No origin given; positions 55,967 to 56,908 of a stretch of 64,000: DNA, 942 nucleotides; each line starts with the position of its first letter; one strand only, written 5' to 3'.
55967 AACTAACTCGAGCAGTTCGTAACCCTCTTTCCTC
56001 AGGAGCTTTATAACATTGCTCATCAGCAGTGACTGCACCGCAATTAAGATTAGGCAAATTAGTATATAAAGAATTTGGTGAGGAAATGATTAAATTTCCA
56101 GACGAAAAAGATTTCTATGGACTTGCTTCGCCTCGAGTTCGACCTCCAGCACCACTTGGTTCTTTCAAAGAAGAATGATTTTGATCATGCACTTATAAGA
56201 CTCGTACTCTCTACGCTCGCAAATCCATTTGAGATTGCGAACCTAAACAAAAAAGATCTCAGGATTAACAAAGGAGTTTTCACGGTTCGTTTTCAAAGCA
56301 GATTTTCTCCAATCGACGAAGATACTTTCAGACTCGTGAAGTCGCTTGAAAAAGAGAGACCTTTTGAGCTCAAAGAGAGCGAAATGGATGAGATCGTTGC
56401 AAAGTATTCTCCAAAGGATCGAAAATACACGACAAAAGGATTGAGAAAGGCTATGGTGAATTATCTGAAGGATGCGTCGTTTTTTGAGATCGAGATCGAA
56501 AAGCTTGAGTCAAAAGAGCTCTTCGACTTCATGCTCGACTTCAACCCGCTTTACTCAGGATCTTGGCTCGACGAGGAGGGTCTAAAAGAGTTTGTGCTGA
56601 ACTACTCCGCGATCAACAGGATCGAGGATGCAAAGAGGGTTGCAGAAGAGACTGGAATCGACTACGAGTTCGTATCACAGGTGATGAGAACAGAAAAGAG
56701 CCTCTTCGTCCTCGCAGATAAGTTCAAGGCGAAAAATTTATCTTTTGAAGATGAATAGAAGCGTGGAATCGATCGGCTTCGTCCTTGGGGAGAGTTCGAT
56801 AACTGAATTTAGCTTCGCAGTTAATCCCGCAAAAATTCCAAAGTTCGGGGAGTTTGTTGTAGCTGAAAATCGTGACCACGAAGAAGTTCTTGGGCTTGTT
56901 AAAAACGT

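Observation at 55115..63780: herA-mre11-rad50-nurA operon extended by an overlapping leader gene, a divergent COG1395-like HTH regulator and a trailing orphan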

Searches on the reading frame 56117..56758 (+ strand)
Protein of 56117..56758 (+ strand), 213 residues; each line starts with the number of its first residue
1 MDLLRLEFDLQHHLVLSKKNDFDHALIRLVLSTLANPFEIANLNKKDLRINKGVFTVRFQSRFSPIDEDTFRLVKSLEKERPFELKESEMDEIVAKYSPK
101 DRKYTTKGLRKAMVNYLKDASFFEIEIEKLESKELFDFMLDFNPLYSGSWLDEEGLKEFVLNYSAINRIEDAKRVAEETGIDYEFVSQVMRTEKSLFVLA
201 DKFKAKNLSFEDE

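Call 3: search_protein_families(library=pfam, proteins=[window:56117-56758:+], max_evalue=0.01)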
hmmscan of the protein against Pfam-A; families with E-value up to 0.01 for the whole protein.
window:56117-56758:+ (213 aa): 0 families

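Call 4: search_protein_families(library=ncbifam, proteins=[window:56117-56758:+], max_evalue=0.01)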
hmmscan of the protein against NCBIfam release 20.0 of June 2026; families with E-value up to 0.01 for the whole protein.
window:56117-56758:+ (213 aa): 0 families

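Call 8: find_homologous_proteins(query=window:56117-56758:+, max_evalue=0.001)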
Query window:56117-56758:+ (213 aa): 47 proteins with E <= 0.001 among 332 candidates.
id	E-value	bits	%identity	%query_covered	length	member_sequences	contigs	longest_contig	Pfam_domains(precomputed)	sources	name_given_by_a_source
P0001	4.6e-128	443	98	100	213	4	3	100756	-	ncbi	ncbi:MAG: hypothetical protein QXO16_07800 [Archaeoglobaceae archaeon]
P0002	1.3e-116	405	88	100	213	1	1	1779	-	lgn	-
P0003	5.1e-112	390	84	100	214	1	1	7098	-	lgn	-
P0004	2.7e-108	378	80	100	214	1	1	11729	-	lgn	-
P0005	6.6e-106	370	81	99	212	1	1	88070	-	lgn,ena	-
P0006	1.6e-104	366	79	100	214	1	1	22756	-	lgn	-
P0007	7.7e-104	364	81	100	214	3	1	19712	-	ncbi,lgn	ncbi:MAG: hypothetical protein ACK401_04780 [Archaeoglobaceae archaeon]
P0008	3.1e-86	306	67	97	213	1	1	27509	-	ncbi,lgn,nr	ncbi:MAG: hypothetical protein RMH75_05975 [Archaeoglobaceae archaeon]|nr:hypothetical protein [Arch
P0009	4.4e-86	306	66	100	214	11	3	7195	-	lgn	-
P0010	1.2e-85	304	64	100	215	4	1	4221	-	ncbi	ncbi:MAG: hypothetical protein QXK77_03350 [Archaeoglobaceae archaeon]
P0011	4.0e-77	277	62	96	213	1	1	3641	-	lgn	-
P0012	7.5e-77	276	59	98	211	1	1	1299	-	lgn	-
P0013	2.4e-76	274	60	99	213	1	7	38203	-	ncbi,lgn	ncbi:MAG: hypothetical protein QXN34_05505 [Archaeoglobaceae archaeon]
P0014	3.9e-76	273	61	95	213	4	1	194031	-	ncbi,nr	ncbi:MAG: hypothetical protein QFX36_02050 [Archaeoglobales archaeon]|nr:hypothetical protein [Archa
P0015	4.4e-76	273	60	99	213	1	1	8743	-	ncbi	-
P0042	2.0e-46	176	46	91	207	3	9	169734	-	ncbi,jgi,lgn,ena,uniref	uniref:Uncharacterized protein n=1 Tax=Archaeoglobus fulgidus TaxID=2234 RepID=A0A7C2S3Y0_ARCFL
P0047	1.6e-30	124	40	89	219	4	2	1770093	-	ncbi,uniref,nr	ncbi:hypothetical protein [Geoglobus ahangari]|uniref:hypothetical protein n=1 Tax=Geoglobus ahangar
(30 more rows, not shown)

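Call 12: find_related_loci(query=A1, collection=genome_contigs, flank=10000)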
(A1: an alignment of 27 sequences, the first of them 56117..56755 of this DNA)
Query A1 (213 aa) in genome_contigs; peptide patterns used: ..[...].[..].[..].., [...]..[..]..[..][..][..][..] (x = any residue, [..] = any of these).
55 stretches matched a pattern; 26 encode a relative of the query (tblastn E <= 1e-3); 26 distinct loci.
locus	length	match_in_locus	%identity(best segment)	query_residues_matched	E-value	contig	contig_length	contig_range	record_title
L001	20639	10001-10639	98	1-213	1e-136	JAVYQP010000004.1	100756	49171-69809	MAG: Archaeoglobaceae archaeon isolate DRTY-1_201901_bins_47 DRTY-1_201901_bins_47_scaffold_4, whole genome shotgun sequ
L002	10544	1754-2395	79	1-213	1e-109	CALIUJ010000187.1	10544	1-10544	MAG: uncultured Archaeoglobaceae archaeon isolate S1_Bin_MAXBIN__075_sub_1 genome assembly, contig: c_000000269714, whol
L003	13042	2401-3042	66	1-213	1e-93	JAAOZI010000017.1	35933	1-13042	MAG: Archaeoglobales archaeon isolate SJ3.Bin61 k141_5133, whole genome shotgun sequence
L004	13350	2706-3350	65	1-212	2e-93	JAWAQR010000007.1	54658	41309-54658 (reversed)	MAG: Archaeoglobaceae archaeon isolate ZMQL_201709_bins_20 ZMQL_201709_bins_20_scaffold_7, whole genome shotgun sequence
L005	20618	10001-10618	61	1-203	7e-84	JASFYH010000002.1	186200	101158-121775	MAG: Archaeoglobales archaeon isolate JZ-3_D_bin_138 NODE_2_length_186200_cov_4.032837, whole genome shotgun sequence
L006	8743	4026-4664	60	1-210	6e-84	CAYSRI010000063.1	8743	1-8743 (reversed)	MAG TPA_asm: uncultured archaeon isolate binchicken_co1_20 genome assembly, contig: NODE_4566_length_8743_cov_2.800184,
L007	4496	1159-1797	61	1-210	2e-83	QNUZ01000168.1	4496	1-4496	MAG: Archaeoglobi archaeon isolate WYZ-LMO2 Archaeoglobi_archaeon_WYZ-LMO2_contig-168, whole genome shotgun sequence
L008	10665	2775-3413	58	1-210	2e-80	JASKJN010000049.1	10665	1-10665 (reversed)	MAG: Archaeoglobaceae archaeon isolate DJKA128_NP-F35_bin.22 scaffold_1561, whole genome shotgun sequence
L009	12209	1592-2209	60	1-203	7e-78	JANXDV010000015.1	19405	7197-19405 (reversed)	MAG: Archaeoglobaceae archaeon isolate SKYB18 NODE_15_length_19405_cov_17.301583, whole genome shotgun sequence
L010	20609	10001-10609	49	1-194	2e-59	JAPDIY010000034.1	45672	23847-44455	MAG: Archaeoglobi archaeon isolate S5B9_HD70 c_000000000286, whole genome shotgun sequence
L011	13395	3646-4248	48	1-194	1e-56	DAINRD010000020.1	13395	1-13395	MAG TPA_asm: Archaeoglobus sp. isolate CTOTU24189 NODE_94_length_13395_cov_5.872714, whole genome shotgun sequence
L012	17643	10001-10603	47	1-194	8e-56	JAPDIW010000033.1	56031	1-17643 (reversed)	MAG: Archaeoglobi archaeon isolate S5B4_HD70 c_000000000200, whole genome shotgun sequence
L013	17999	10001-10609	48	1-194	4e-55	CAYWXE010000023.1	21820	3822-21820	MAG TPA_asm: uncultured archaeon isolate SRP141552_co1_136 genome assembly, contig: NODE_924_length_21820_cov_29.501355,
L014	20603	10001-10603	46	1-194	4e-55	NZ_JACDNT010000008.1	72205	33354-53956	MAG: Archaeoglobus sp. isolate GB_MAG2_100 c_000000000315, whole genome shotgun sequence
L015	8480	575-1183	47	1-194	6e-54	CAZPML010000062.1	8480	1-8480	MAG TPA_asm: uncultured archaeon isolate binchicken_co6_203 genome assembly, contig: NODE_10684_length_8480_cov_4.699703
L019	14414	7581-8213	46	1-202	4e-56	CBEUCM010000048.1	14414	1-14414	MAG TPA_asm: uncultured Archaeoglobaceae archaeon isolate SRR24791474_metabat2_3 genome assembly, contig: ERZ25515408.88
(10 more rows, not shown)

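Call 14: find_encoding_contigs(protein=P0042, flank=8000, max_places=3)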
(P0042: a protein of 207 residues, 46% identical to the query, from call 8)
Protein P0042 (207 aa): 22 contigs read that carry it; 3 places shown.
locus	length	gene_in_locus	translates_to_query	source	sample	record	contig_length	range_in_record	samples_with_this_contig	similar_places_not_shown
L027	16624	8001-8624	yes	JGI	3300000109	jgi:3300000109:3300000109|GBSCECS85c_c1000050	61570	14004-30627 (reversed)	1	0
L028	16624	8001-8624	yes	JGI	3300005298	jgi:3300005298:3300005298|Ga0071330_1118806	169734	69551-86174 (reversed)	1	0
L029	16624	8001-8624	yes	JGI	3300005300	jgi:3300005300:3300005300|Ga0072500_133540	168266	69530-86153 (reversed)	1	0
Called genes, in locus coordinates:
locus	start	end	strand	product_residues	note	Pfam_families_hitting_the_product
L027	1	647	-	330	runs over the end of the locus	-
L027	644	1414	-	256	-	PF02598:Methyltrn_RNA_3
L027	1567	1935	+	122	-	PF01568:Molydop_binding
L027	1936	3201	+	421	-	-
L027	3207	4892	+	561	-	PF01979:Amidohydro_1 (faint), PF07969:Amidohydro_3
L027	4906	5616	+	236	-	PF01493:GXGXG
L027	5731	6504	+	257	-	PF01022:HTH_5 (weak), PF12802:MarR_2 (weak), PF13412:HTH_24, PF01047:MarR (weak), PF25211:DUF7839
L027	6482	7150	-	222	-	-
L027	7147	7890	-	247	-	-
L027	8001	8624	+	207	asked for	-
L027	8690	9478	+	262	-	-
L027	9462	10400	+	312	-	PF04055:Radical_SAM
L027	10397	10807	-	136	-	-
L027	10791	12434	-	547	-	PF00920:ILVD_EDD_N, PF24877:ILV_EDD_C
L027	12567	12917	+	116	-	PF02579:Nitro_FeMo-Co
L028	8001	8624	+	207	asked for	-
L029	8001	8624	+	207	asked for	-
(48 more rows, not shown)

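Call 15: find_encoding_contigs(protein=P0047, flank=8000, max_places=2)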
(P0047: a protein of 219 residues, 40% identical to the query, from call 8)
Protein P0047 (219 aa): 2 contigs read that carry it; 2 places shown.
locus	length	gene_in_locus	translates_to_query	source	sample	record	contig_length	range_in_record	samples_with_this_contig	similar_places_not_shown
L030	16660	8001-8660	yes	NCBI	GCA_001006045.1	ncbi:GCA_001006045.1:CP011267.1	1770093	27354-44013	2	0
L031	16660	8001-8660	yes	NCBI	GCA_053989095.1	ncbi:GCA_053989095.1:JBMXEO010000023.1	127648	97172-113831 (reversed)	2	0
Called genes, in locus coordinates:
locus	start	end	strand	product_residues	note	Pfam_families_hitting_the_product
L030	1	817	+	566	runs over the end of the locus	PF00350:Dynamin_N (faint), PF01926:MMR_HSR1, PF02421:FeoB_N, PF07670:Gate, PF07664:FeoB_C, PF07670:Gate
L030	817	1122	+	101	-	-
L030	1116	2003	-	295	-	PF00056:Ldh_1_N, PF02866:Ldh_1_C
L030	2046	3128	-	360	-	PF02589:LUD_dom, PF13534:Fer4_17 (faint), PF12797:Fer4_2 (faint), PF12838:Fer4_7 (weak), PF13183:Fer4_8, PF13237:Fer4_10 (weak)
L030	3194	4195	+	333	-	PF01680:SOR_SNZ, PF05690:ThiG (weak)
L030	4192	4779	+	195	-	PF01174:SNO, PF03575:Peptidase_S51 (weak), PF00117:GATase (weak), PF07685:GATase_3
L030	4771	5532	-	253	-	PF02596:DUF169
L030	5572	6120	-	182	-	-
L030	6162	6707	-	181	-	-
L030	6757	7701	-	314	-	PF14811:TPD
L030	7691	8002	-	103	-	PF04981:NMD3 (weak)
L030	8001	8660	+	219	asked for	-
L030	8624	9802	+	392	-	PF01970:TctA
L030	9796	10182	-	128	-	-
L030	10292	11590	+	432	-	PF00215:OMPdecase, PF02581:TMP-TENI (weak), PF04131:NanE (weak), PF03060:NMO (faint), PF00977:His_biosynth (weak), PF03737:RraA-like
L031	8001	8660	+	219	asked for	-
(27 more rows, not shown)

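Call 17: search_protein_representatives(alignment_id=A1)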
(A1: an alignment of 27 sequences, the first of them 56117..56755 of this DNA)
Query: 27 sequences, 214 profile positions. Proteins with E-value up to 0.001 (for the whole library): 30; up to 1e-10: 11; up to 1e-30: 9. The best 30 are listed.
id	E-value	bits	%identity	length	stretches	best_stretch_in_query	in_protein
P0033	4.9e-87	307.5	-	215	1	1-206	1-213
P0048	2.6e-73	262.7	-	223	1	1-201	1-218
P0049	2.3e-56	207.3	-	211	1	2-195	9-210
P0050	2.3e-54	200.8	-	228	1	2-195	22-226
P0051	2.0e-53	197.7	-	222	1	3-203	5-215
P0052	1.8e-51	191.3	-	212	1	2-194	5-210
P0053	6.3e-47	176.4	-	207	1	1-195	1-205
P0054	5.1e-39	150.6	-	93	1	1-96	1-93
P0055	1.8e-33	132.4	-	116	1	46-148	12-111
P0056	7.1e-21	91.3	-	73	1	1-54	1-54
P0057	6.2e-16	75.2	-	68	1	142-205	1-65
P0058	2.2e-09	53.8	-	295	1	10-127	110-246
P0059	9.4e-09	51.7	-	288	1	10-118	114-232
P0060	3.0e-08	50.1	-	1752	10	79-105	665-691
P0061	4.6e-08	49.4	-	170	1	3-142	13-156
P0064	1.1e-06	44.9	-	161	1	14-149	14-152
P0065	1.5e-06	44.5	-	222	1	17-122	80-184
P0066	5.5e-06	42.7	-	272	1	10-129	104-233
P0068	1.2e-05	41.5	-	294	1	21-131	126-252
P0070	3.5e-05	40.0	-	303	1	17-121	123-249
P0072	9.3e-05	38.6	-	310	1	7-92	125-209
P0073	1.4e-04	38.1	-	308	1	9-123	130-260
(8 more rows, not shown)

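Call 18: search_protein_families(library=pfam, proteins=[P0058, P0059, P0061, P0064, P0065, P0066, P0068, P0070, P0072, P0073], max_evalue=0.001)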
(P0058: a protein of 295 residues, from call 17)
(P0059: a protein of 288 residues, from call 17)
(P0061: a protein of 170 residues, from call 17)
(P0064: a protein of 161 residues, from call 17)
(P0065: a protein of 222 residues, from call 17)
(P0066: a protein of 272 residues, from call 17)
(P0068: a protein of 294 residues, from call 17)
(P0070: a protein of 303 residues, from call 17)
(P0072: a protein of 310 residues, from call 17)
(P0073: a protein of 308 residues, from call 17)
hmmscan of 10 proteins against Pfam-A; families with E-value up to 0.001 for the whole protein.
P0058 (295 aa): 2 families
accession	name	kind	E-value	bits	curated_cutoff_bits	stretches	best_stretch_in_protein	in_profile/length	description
PF13495.12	Phage_int_SAM_4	-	0.00012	22.8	27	0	6-68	2-66/85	Phage integrase, N-terminal SAM-like domain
PF00589.27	Phage_integrase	-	0.00042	20.6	27.1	0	117-163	18-64/172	Phage integrase family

P0059 (288 aa): 0 families

P0061 (170 aa): 1 family
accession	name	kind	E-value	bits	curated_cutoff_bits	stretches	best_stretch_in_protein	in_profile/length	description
PF00589.27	Phage_integrase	-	8.8e-19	68.3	27.1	1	21-158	7-168/172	Phage integrase family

P0064 (161 aa): 1 family
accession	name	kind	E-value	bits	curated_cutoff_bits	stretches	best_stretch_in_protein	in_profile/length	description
PF00589.27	Phage_integrase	-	2.8e-18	66.7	27.1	1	2-149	1-167/172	Phage integrase family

P0065 (222 aa): 1 family
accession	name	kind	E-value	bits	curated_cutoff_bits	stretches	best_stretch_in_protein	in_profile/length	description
PF00589.27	Phage_integrase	-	4.9e-20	72.4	27.1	1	63-207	2-167/172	Phage integrase family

P0066 (272 aa): 1 family
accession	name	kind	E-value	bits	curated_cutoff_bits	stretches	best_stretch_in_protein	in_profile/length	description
PF00589.27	Phage_integrase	-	6.8e-21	75.2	27.1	1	101-253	5-171/172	Phage integrase family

P0068 (294 aa): 2 families
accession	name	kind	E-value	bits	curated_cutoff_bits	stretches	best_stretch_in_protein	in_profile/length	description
PF13495.12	Phage_int_SAM_4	-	1.2e-07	32.4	27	1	11-58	1-49/85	Phage integrase, N-terminal SAM-like domain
PF02899.23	Phage_int_SAM_1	-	0.00075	20.2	22.3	0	13-87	2-81/83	Phage integrase, N-terminal SAM-like domain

P0070 (303 aa): 2 families
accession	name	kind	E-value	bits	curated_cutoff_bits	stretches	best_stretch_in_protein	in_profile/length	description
PF00589.27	Phage_integrase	-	6.2e-05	23.3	27.1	0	125-157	20-52/172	Phage integrase family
PF13495.12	Phage_int_SAM_4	-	0.00046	21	27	0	11-57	1-45/85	Phage integrase, N-terminal SAM-like domain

P0072 (310 aa): 4 families
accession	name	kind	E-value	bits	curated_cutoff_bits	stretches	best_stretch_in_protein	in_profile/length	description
PF00589.27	Phage_integrase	-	1.3e-39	136.1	27.1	1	124-286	12-169/172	Phage integrase family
PF02899.23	Phage_int_SAM_1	-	8.6e-17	61.6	22.3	1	13-89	4-82/83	Phage integrase, N-terminal SAM-like domain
PF13495.12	Phage_int_SAM_4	-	2.1e-06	28.5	27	1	21-89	12-81/85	Phage integrase, N-terminal SAM-like domain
PF24624.1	Int_N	-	0.00048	21.2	27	0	22-101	17-97/100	Phage integrase, N-terminal domain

P0073 (308 aa): 1 family
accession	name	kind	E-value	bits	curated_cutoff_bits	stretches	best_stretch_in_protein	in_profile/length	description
PF00589.27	Phage_integrase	-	2.6e-29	102.6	27.1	1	130-285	10-168/172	Phage integrase family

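Call 19: predict_structure(alignment_id=A1)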
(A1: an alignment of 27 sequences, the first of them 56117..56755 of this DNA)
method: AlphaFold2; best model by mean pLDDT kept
length: 213 residues; sequences in the alignment: 27
mean_pLDDT: 91.9   pTM: 0.87
mean pLDDT of the five models: 91.9, 91.6, 91.0, 90.6, 89.9
residues with pLDDT >= 90: 169; 70-90: 30; 50-70: 12; < 50: 2
segments of 3 or more residues with pLDDT < 50: none
pLDDT, mean of each block of 10 residues (from residue 1): 89 98 99 97 97 93 95 98 98 98 97 94 84 91 95 96 94 97 96 76 62 50
secondary structure, 60 per line:
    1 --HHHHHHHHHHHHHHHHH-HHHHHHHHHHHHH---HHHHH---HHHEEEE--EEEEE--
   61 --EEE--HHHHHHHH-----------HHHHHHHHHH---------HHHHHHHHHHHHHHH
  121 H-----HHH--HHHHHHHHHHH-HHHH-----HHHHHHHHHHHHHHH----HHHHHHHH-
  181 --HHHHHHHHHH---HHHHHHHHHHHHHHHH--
elements in order: H3-19 H21-33 H37-41 E48-51 E54-58 E63-65 H68-75 H87-96 H106-121 H132-142 H144-147 H153-167 H172-179 H183-192 H196-211

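Call 22: fold_search(model_id=the predicted structure, library=pdb)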
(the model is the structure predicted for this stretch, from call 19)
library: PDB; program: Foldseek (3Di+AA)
matches with E <= 10: 105; with E <= 0.001: 0
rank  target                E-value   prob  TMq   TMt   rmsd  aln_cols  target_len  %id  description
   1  5hxy_C                1.7e-03  1.00  0.45  0.36   8.3       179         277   14  Crystal structure of XerA recombinase (released 2017-02-01)
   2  5hxy_D                2.9e-03  1.00  0.42  0.34   8.9       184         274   14  Crystal structure of XerA recombinase (released 2017-02-01)
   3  5hxy_A                3.2e-03  0.99  0.29  0.23  15.7       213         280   12  Crystal structure of XerA recombinase (released 2017-02-01)
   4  7rhy_A                7.4e-03  1.00  0.38  0.29   7.0       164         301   14  Cre recombinase mutant (D33A/A36V/R192A) in complex with loxA DNA hairpin (released 2022-01-19)
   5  5hxy_F                7.4e-03  0.99  0.30  0.24  15.8       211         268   12  Crystal structure of XerA recombinase (released 2017-02-01)
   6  5dcf                  1.3e-02  1.00  0.45  0.41   9.5       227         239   12  C-terminal domain of XerD recombinase in complex with gamma domain of FtsK (released 2016-09-07)
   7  5hxy_B                1.3e-02  0.97  0.30  0.24  15.8       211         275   12  Crystal structure of XerA recombinase (released 2017-02-01)
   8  1pvp_B                1.4e-02  0.99  0.39  0.28  11.1       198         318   13  BASIS FOR A SWITCH IN SUBSTRATE SPECIFICITY: CRYSTAL STRUCTURE OF SELECTED VARIANT OF CRE SITE-SPECIFIC RECOMBINASE, A (released 2004-02-17)
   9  5jk0_A                1.6e-02  1.00  0.47  0.30  10.1       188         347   14  Crystal structure of XerH site-specific recombinase bound to difH substrate: pre-cleavage complex (released 2016-12-28)
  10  1drg_A                1.6e-02  1.00  0.37  0.26   9.6       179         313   13  CRYSTAL STRUCTURE OF TRIMERIC CRE RECOMBINASE-LOX COMPLEX (released 2001-10-19)
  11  5jjv_A                1.7e-02  1.00  0.46  0.29   8.2       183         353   14  Crystal structure of XerH site-specific recombinase bound to palindromic difH substrate: post-cleavage complex (released 2016-12-28)
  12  1f44_A                1.8e-02  1.00  0.39  0.27   9.0       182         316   11  CRYSTAL STRUCTURE OF TRIMERIC CRE RECOMBINASE-LOX COMPLEX (released 2001-10-12)
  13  1ma7_B                1.9e-02  0.99  0.39  0.28  11.0       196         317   15  Crystal structure of Cre site-specific recombinase complexed with a mutant DNA substrate, LoxP-A8/T27 (released 2003-07-08)
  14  1kbu_B                2.3e-02  0.99  0.40  0.28   8.0       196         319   14  CRE RECOMBINASE BOUND TO A LOXP HOLLIDAY JUNCTION (released 2002-06-07)
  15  5u91_F                2.5e-02  0.99  0.41  0.29   9.8       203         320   15  Crystal structure of Tre/loxLTR complex (released 2017-07-26)
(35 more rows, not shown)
